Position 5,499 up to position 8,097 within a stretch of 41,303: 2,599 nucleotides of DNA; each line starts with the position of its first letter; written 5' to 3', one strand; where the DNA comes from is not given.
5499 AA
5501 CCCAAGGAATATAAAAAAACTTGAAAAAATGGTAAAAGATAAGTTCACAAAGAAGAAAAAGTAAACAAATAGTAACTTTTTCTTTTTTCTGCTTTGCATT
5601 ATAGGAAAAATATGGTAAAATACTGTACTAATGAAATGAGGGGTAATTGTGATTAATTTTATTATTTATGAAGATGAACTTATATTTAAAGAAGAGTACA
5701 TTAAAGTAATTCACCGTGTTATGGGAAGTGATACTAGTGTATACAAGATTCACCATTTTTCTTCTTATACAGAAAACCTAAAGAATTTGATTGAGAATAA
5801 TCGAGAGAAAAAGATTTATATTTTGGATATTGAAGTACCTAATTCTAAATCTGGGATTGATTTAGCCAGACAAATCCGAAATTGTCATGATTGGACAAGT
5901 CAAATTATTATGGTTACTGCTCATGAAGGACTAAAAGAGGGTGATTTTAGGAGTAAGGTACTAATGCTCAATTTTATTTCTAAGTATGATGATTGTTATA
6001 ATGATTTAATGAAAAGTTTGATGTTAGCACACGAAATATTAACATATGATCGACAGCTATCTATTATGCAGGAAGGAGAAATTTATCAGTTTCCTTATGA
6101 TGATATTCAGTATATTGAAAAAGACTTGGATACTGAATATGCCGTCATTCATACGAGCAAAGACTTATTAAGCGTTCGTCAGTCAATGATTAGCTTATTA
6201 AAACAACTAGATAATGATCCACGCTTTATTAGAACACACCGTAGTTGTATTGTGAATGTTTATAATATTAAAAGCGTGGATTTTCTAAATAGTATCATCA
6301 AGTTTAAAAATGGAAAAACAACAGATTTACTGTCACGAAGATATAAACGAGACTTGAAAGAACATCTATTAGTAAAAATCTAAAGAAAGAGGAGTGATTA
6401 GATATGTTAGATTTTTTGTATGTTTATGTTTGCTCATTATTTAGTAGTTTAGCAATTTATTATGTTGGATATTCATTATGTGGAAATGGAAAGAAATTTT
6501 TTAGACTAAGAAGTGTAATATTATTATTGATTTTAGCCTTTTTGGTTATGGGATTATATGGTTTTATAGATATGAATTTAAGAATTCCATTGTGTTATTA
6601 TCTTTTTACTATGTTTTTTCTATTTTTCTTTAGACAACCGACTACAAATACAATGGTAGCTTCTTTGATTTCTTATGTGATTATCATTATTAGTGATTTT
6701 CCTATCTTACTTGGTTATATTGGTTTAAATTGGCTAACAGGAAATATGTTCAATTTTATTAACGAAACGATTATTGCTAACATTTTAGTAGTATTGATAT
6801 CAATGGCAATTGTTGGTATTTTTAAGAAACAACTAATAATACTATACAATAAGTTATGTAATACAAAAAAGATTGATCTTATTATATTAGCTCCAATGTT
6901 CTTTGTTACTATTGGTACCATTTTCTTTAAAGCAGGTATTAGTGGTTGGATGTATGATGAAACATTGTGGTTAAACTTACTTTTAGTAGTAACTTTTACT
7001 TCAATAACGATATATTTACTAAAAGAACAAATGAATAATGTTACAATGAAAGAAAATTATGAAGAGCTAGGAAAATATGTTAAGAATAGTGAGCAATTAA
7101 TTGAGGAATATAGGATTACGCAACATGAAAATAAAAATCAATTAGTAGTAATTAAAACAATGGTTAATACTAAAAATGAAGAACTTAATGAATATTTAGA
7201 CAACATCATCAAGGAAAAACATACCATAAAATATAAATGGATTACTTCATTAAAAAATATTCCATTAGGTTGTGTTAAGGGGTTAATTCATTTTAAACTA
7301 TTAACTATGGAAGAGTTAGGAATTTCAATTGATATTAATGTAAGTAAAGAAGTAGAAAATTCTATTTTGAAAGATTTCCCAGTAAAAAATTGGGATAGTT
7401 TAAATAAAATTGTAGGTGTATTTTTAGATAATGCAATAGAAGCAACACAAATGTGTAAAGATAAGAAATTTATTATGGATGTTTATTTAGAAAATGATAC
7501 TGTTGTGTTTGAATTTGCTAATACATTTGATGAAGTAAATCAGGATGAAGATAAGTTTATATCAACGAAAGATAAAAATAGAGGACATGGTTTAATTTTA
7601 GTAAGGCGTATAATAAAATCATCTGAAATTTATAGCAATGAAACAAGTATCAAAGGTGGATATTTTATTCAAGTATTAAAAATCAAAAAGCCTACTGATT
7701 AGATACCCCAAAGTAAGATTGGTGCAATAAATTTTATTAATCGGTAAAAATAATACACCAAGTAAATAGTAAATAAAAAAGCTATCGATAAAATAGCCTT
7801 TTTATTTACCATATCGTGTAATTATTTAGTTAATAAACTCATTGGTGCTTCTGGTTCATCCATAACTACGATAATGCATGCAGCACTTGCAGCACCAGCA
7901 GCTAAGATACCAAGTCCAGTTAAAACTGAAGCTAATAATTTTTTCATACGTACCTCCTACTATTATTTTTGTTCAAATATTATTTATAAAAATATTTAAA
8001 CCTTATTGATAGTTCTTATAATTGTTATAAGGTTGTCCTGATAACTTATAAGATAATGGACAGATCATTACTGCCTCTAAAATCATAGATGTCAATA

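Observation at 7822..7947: Unannotated 41-codon AgrD-like autoinducing-peptide precursor downstream of the agrB-like gene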

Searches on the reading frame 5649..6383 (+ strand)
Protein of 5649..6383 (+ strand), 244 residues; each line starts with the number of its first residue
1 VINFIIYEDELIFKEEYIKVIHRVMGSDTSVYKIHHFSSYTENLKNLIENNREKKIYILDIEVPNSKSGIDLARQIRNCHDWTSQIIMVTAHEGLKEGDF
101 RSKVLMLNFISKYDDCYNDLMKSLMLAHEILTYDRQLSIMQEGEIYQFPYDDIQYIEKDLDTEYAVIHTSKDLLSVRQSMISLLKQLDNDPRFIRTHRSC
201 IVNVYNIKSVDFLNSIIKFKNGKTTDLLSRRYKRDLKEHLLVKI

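Call 3: search_protein_families(library=pfam, proteins=[window:5649-6383:+], max_evalue=10)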
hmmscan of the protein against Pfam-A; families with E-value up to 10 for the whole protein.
window:5649-6383:+ (244 aa): 4 families
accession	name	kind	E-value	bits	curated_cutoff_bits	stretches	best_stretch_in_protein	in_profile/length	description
PF04397.21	LytTR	-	8.9e-18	64.8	22.6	1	144-240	2-97/98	LytTr DNA-binding domain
PF00072.30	Response_reg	-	2.4e-06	28.1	30.2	1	21-112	14-99/111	Response regulator receiver domain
PF19619.4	DUF6124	-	0.0093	16.3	27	1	156-192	4-40/63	Family of unknown function (DUF6124)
PF13051.11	DUF3912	-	2.1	9.1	23.1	1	18-85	30-88/92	Protein of unknown function (DUF3912)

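Call 4: search_protein_families(library=ncbifam, proteins=[window:5649-6383:+], max_evalue=10)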
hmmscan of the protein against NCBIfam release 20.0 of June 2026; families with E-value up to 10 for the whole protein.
window:5649-6383:+ (244 aa): 7 families
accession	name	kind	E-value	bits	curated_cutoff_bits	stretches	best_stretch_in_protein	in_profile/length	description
NF046049.1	quorum_RR_AgrA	equivalog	3e-13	49.9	400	1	4-225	3-228/238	quorum-sensing response regulator AgrA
NF008677.0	PRK11697.1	equivalog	1.6e-08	34.3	246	2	139-241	138-236/238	two-component system response regulator BtsR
NF010684.1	PRK14084.1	equivalog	3e-08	33.7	375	2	134-238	147-250/254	response regulator transcription factor LytR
TIGR02154.1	PhoB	equivalog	0.0049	16.2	296.2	1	30-92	25-85/226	phosphate regulon transcriptional regulator PhoB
NF005547.0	PRK07208.1-3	equivalog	0.014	14.1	380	1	96-176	47-124/465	hypothetical protein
NF041832.1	near_NosP_CTERM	subfamily_domain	0.023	13.8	400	1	36-93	280-337/370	NahK/ErcS family hybrid sensor histidine kinase/response regulator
NF047472.1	LA_3696_Nterm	subfamily_domain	0.16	11.9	32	1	210-238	22-50/51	LA_3696 family protein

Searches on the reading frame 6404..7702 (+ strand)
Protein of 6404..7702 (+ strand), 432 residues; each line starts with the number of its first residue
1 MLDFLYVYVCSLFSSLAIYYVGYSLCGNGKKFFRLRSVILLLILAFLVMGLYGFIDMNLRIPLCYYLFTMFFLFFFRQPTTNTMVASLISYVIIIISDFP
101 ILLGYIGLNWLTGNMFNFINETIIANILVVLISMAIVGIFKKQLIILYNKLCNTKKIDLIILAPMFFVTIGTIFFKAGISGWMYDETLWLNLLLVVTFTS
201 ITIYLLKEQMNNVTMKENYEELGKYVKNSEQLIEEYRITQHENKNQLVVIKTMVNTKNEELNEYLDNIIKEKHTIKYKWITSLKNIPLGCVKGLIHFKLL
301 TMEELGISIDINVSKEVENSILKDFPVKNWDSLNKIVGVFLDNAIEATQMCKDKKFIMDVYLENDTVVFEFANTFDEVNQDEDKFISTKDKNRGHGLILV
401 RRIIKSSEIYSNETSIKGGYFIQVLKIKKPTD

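Call 3: search_protein_families(library=pfam, proteins=[window:6404-7702:+], max_evalue=10)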
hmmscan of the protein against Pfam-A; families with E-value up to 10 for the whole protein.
window:6404-7702:+ (432 aa): 5 families
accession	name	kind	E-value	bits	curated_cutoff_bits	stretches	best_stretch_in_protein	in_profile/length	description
PF14501.12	HATPase_c_5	-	7.5e-10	39.1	22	1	333-423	6-97/102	GHKL domain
PF02518.31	HATPase_c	-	0.0094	16.8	26.4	1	331-411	4-93/111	Histidine kinase-, DNA gyrase B-, and HSP90-like ATPase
PF13581.12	HATPase_c_2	-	0.17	12.4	27.4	1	341-409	40-114/127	Histidine kinase-like ATPase domain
PF14689.11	SPOB_a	-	0.29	11.2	28.1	1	223-271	3-52/62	Sensor_kinase_SpoOB-type, alpha-helical domain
PF17619.7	SCVP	-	1.1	10.5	26.2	1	196-277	1-84/96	Secreted clade V proteins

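Call 4: search_protein_families(library=ncbifam, proteins=[window:6404-7702:+], max_evalue=10)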
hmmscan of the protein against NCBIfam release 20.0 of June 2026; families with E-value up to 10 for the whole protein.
window:6404-7702:+ (432 aa): 3 families
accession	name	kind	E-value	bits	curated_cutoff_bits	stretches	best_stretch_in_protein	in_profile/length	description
NF046015.1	HisKinAgrCStaph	equivalog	4.5e-19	68.9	500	1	33-423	21-412/414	quorum-sensing sensor histidine kinase AgrC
NF008298.1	PRK11086.1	subfamily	3e-14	52.4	520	1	230-407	327-503/529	DcuS/MalK family sensor histidine kinase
NF011627.0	PRK15053.1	equivalog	1.6e-06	27.1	656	1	216-398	322-508/552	sensor histidine kinase DpiB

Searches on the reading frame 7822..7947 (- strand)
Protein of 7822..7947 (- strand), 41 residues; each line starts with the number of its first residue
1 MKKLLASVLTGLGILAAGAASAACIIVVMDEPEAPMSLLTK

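Call 3: search_protein_families(library=pfam, proteins=[window:7822-7947:-], max_evalue=10)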
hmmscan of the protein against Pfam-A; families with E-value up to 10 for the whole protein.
window:7822-7947:- (41 aa): 1 family
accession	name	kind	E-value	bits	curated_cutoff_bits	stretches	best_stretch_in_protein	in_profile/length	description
PF05931.16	AgrD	-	0.13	12.7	22.7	1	7-38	13-40/45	Staphylococcal AgrD protein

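Call 4: search_protein_families(library=ncbifam, proteins=[window:7822-7947:-], max_evalue=10)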
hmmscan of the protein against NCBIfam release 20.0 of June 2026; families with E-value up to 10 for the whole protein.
window:7822-7947:- (41 aa): 1 family
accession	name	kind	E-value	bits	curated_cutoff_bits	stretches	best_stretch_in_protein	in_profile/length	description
TIGR04223.1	quorum_AgrD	subfamily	0.00068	19.7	19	1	3-39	5-37/38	AgrD family cyclic lactone autoinducer peptide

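Call 5: list_cluster_members(proteins=[window:7822-7947:-, window:8003-8599:-, window:6404-7702:+, window:5649-6383:+])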
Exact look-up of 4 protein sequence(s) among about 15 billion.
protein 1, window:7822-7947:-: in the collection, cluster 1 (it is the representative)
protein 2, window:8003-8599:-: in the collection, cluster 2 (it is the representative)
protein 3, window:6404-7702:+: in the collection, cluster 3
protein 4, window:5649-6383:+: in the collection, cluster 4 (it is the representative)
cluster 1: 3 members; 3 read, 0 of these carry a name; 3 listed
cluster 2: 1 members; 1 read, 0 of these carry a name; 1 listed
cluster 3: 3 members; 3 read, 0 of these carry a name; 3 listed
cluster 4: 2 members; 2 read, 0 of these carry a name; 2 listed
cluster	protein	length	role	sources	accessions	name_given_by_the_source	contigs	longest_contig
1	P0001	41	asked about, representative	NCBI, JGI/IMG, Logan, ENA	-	-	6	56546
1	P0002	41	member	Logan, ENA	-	-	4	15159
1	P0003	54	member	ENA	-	-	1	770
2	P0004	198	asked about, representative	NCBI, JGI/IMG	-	-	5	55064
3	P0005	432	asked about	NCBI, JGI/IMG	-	-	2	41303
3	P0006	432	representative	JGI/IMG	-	-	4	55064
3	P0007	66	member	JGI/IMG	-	-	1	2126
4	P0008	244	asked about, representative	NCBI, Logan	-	-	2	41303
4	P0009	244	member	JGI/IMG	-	-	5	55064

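Call 7: find_homologous_proteins(query=window:7822-7947:-, max_evalue=1)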
Query window:7822-7947:- (41 aa): 19 proteins with E <= 1 among 19 candidates.
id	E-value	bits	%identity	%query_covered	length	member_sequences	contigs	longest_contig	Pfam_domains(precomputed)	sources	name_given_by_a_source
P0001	3.1e-16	73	100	100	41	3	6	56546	-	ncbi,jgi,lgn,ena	-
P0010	1.2e-10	57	73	100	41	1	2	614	-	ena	-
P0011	8.5e-10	54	71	100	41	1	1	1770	-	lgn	-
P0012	1.2e-9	54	71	100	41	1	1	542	-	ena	-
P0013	2.5e-9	53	72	95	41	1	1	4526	-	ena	-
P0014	1.4e-8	50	63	100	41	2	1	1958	-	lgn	-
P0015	1.7e-8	50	63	100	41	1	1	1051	-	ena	-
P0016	1.9e-8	50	63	100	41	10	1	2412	-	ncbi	-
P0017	5.6e-8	49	63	100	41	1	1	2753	-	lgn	-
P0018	6.2e-8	48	63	100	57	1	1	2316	-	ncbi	-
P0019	6.4e-8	48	61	100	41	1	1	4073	-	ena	-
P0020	9.3e-8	48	66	100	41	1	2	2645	-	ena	-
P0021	1.3e-7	47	69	95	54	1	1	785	-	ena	-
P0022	2.1e-7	47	63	100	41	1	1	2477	-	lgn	-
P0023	2.4e-7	47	61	100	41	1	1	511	-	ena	-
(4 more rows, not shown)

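Call 9: find_encoding_contigs(protein=P0001, flank=6000, max_places=8)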
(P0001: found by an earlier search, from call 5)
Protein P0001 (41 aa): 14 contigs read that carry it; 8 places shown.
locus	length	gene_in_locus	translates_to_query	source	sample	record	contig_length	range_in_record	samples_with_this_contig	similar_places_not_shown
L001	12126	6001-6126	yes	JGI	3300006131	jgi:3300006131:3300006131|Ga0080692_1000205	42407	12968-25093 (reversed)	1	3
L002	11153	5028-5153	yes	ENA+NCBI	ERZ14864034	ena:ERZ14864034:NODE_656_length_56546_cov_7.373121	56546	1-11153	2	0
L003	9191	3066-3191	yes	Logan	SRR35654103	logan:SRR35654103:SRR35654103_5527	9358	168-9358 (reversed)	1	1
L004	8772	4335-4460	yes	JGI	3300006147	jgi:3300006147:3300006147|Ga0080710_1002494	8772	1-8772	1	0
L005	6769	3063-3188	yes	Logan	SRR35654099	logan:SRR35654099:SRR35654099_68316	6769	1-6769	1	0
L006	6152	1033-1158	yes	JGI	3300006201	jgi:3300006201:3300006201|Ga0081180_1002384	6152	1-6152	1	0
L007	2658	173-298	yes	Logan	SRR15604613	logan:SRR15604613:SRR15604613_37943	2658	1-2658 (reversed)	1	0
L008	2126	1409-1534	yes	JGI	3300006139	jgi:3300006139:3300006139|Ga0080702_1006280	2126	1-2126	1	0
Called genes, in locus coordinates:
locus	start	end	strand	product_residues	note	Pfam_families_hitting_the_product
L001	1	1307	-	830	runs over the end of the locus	PF07517:SecA_DEAD, PF00270:DEAD (weak), PF01043:SecA_PP_bind, PF21090:P-loop_SecA, PF07516:SecA_SW, PF02810:SEC-C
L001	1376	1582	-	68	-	-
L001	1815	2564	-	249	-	-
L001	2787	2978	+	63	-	-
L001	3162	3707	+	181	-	PF01610:DDE_Tnp_ISL3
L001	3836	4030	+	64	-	PF01610:DDE_Tnp_ISL3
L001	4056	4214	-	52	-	-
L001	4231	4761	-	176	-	PF02482:Ribosomal_S30AE, PF16321:Ribosom_S30AE_C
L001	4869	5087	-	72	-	PF00313:CSD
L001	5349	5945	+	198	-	PF04647:AgrB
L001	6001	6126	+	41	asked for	-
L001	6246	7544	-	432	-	PF14501:HATPase_c_5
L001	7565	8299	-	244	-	PF00072:Response_reg (weak), PF04397:LytTR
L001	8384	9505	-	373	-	PF00953:Glycos_transf_4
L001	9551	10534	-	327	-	PF00022:Actin, PF06723:MreB_Mbl, PF00012:HSP70, PF08841:DDR (faint), PF14450:FtsA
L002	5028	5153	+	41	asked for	-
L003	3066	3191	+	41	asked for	-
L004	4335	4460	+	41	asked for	-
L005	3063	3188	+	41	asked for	-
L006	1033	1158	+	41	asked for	-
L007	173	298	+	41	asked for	-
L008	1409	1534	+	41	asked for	-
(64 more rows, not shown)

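Call 12: find_related_loci(query=A2, collection=genome_contigs, flank=4000)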
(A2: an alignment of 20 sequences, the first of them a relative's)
Query A2 (198 aa) in genome_contigs; peptide patterns used: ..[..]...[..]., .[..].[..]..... (x = any residue, [..] = any of these).
314 stretches matched a pattern; 285 encode a relative of the query (tblastn E <= 1e-3); the best 80 are kept; 80 distinct loci.
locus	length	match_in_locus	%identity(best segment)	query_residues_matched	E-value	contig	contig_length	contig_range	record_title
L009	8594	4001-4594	91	1-198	2e-111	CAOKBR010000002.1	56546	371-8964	MAG TPA_asm: uncultured Tenericutes bacterium isolate SRR15604613_bin.59_metawrap_v1.3_MAG genome assembly, contig: NODE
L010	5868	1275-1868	48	1-198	9e-64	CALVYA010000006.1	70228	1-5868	MAG: uncultured Bacilli bacterium isolate BRZ_CE__bin6 genome assembly, contig: BRZ_CE__NODE_683_length_70228_cov_12.257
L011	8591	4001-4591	48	1-197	2e-63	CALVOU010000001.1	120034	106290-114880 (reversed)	MAG: uncultured Bacilli bacterium isolate BRZ_II__bin7 genome assembly, contig: BRZ_II__NODE_189_length_120034_cov_10.98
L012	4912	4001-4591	47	1-197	3e-63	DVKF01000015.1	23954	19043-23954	MAG TPA_asm: Candidatus Scybalousia intestinigallinarum isolate CHK193-12526 CHK193__C71870_L23954_ERR3414588, whole gen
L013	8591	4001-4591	47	1-197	7e-63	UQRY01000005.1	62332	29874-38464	uncultured Tenericutes bacterium isolate UMGS592 genome assembly, contig: NODE_274_length_62332_cov_12.110089, whole gen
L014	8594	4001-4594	47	1-198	7e-63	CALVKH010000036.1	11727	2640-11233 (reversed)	MAG: uncultured Bacilli bacterium isolate BRZ_DI__bin68 genome assembly, contig: BRZ_DI__NODE_5814_length_11727_cov_5.34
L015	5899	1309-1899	46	1-197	2e-62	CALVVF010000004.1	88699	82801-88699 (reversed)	MAG: uncultured Bacilli bacterium isolate BRZ_QR__bin83 genome assembly, contig: BRZ_QR__NODE_157_length_88699_cov_8.400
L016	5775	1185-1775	51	1-197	3e-62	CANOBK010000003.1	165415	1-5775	MAG TPA_asm: uncultured Bacillales bacterium isolate SRR19759455_bin.3_metawrap_v1.3_MAG genome assembly, contig: NODE.1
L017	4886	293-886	51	1-198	1e-61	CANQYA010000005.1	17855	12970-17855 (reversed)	MAG: uncultured Bacilli bacterium isolate Lapin-016__bin38 genome assembly, contig: Lapin-016__NODE_2776_length_17855_co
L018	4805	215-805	45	1-197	1e-60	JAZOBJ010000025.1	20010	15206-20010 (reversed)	MAG: Candidatus Scybalousia sp. isolate T1900044758_TS20190224.MAGScoT_cleanbin_000047 SGB_2326_k141_100686, whole genom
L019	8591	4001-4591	44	1-197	1e-60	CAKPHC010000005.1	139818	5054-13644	MAG: uncultured Bacilli bacterium isolate REFINED_METABAT215_TOP10_CONTIGS_1500_ASSEMBLY_K77_MERGED__Hadza_MoBio_hadza-I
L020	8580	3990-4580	47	1-197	3e-60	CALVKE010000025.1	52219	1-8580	MAG: uncultured Bacilli bacterium isolate E15__bin62 genome assembly, contig: E15__k127_2643608, whole genome shotgun se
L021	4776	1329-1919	46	1-197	1e-59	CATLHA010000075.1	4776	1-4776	MAG TPA_asm: uncultured Bacillales bacterium isolate MGG03199_1680015500 genome assembly, contig: ERR2497919_1249, whole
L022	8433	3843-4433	46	1-197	6e-59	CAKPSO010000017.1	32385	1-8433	MAG: uncultured Bacilli bacterium isolate REFINED_METABAT215_TOP10_CONTIGS_1500_ASSEMBLY_K77_MERGED__Hadza_MoBio_hadza-I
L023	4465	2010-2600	43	1-197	5e-58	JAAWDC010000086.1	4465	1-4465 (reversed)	MAG: Bacilli bacterium isolate ABMPRH_183_0 k141_857277, whole genome shotgun sequence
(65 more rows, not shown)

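Call 40: search_protein_families(library=ncbifam, alignment_id=A3, max_evalue=1)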
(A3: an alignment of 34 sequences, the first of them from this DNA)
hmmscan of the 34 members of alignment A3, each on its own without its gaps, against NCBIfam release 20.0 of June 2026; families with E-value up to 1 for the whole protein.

A. member 1, seq(41 aa): 1 family
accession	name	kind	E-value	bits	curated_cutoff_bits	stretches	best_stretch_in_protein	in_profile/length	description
TIGR04223.1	quorum_AgrD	subfamily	0.00068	19.7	19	1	3-39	5-37/38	AgrD family cyclic lactone autoinducer peptide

B. families by the number of members that match (of 34 scanned): 8 families
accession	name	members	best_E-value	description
TIGR04223.1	quorum_AgrD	33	7.5e-09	AgrD family cyclic lactone autoinducer peptide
NF038030.1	spiralin_LP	3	0.02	spiralin lipoprotein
TIGR04429.1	Phr_nterm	2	0.046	Phr family secreted Rap phosphatase inhibitor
NF049926.2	IS4_FS_Nterm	1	0.052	IS4/Tn5 family transposase DNA-binding protein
NF006056.0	PRK08204.1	1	0.07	hypothetical protein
NF038376.1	microvionin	1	0.16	microvionin family RiPP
NF038029.1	LP_plasma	1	0.19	lipoprotein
NF033939.0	DESULF_POR1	1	0.63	outer membrane homotrimeric porin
